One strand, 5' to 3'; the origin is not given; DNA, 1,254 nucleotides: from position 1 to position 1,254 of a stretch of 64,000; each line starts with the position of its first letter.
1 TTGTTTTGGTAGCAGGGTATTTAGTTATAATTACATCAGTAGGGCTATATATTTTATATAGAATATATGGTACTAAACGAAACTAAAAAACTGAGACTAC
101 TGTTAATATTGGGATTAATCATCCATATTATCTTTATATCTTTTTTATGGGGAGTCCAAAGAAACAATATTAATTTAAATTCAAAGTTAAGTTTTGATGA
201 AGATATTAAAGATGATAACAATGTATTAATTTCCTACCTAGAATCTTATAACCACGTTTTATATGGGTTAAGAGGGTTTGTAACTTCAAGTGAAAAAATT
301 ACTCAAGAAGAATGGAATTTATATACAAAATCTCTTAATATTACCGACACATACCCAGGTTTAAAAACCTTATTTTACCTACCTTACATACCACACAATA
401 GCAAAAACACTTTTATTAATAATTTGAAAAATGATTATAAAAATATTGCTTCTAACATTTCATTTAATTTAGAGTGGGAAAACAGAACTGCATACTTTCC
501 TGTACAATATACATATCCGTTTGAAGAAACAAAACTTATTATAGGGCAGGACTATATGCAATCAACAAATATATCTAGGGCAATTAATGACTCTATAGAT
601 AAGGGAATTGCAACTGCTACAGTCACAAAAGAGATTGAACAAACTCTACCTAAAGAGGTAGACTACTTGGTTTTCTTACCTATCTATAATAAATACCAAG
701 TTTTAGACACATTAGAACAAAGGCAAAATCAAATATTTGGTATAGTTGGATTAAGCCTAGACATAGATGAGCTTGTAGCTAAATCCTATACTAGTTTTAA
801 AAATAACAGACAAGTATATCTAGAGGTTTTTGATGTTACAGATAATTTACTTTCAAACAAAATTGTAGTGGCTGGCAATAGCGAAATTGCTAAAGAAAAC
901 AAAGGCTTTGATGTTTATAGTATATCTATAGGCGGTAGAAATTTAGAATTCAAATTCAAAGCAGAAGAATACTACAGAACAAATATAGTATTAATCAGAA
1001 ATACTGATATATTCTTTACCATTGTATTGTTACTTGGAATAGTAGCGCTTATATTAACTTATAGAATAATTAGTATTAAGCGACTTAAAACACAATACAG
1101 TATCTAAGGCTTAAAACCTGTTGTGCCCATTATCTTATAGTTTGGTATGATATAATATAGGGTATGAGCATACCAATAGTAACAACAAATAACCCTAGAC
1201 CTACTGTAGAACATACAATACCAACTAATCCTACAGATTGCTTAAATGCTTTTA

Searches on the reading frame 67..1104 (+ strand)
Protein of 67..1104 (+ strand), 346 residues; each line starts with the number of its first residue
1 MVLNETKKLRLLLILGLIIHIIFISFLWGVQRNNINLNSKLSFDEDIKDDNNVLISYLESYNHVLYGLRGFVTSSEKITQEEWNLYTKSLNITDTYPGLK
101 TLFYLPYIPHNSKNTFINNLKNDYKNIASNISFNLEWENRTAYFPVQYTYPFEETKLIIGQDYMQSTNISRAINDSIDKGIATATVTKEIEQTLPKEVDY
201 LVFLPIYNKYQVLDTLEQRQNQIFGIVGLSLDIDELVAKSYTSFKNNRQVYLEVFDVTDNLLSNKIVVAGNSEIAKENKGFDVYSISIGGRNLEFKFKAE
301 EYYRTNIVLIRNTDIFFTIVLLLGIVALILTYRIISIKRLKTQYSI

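Call 37: search_protein_families(library=pfam, proteins=[window:67-1104:+], max_evalue=0.001)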
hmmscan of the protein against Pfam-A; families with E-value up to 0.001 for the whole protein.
window:67-1104:+ (346 aa): 1 family
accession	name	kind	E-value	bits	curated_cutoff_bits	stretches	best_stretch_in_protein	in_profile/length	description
PF03924.19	CHASE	-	1e-29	104.1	25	1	77-259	2-181/189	CHASE domain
